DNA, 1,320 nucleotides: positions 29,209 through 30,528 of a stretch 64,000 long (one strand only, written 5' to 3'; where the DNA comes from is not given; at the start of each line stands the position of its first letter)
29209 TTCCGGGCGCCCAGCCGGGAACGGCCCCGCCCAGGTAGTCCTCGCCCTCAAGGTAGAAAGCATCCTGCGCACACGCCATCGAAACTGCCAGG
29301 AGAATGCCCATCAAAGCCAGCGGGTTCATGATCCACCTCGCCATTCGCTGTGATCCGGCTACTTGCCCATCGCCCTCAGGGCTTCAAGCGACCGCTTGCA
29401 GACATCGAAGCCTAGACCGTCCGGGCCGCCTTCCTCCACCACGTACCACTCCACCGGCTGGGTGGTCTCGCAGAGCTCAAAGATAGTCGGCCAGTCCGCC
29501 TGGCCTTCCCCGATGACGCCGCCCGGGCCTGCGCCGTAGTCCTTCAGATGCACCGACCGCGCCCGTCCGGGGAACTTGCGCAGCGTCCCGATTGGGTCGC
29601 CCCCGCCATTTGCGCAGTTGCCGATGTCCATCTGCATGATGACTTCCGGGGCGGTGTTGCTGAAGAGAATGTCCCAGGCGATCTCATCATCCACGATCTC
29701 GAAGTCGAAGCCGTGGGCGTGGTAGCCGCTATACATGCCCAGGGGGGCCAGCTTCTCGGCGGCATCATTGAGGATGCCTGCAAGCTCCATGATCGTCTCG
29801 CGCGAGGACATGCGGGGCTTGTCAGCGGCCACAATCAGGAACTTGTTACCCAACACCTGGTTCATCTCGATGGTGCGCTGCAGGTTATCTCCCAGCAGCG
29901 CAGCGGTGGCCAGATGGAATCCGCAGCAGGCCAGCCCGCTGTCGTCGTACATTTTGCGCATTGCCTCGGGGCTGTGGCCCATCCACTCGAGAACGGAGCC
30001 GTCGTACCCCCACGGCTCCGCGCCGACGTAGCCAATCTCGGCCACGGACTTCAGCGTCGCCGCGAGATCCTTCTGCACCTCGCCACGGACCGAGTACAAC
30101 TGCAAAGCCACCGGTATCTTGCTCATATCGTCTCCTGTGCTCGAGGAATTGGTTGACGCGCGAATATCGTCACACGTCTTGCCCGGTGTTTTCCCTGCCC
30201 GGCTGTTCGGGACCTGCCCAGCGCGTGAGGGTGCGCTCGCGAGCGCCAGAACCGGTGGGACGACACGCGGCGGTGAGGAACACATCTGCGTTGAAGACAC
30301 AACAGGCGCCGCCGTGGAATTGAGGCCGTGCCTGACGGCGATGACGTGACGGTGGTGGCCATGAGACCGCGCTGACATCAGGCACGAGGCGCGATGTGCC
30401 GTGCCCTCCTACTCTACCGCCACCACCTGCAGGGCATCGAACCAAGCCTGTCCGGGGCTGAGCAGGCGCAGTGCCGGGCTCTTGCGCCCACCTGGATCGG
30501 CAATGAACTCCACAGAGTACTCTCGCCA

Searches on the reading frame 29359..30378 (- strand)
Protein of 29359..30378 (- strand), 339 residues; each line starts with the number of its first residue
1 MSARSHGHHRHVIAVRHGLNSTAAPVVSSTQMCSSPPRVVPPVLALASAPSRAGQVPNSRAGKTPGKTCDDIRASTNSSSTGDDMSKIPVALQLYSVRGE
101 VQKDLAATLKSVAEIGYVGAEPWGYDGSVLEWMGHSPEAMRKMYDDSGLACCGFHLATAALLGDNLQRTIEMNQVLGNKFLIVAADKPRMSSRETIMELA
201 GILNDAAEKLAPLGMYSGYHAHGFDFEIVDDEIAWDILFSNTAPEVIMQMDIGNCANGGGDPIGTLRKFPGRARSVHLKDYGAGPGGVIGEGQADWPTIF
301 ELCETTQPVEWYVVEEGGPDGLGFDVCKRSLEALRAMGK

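Call 29: search_protein_families(library=pfam, proteins=[window:29359-30378:-], max_evalue=0.0001)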
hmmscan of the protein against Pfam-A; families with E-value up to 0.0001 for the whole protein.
window:29359-30378:- (339 aa): 1 family
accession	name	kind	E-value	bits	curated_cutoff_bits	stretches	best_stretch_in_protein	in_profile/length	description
PF01261.30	AP_endonuc_2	-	1.8e-11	44.6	31.1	1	110-316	2-229/249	Xylose isomerase-like TIM barrel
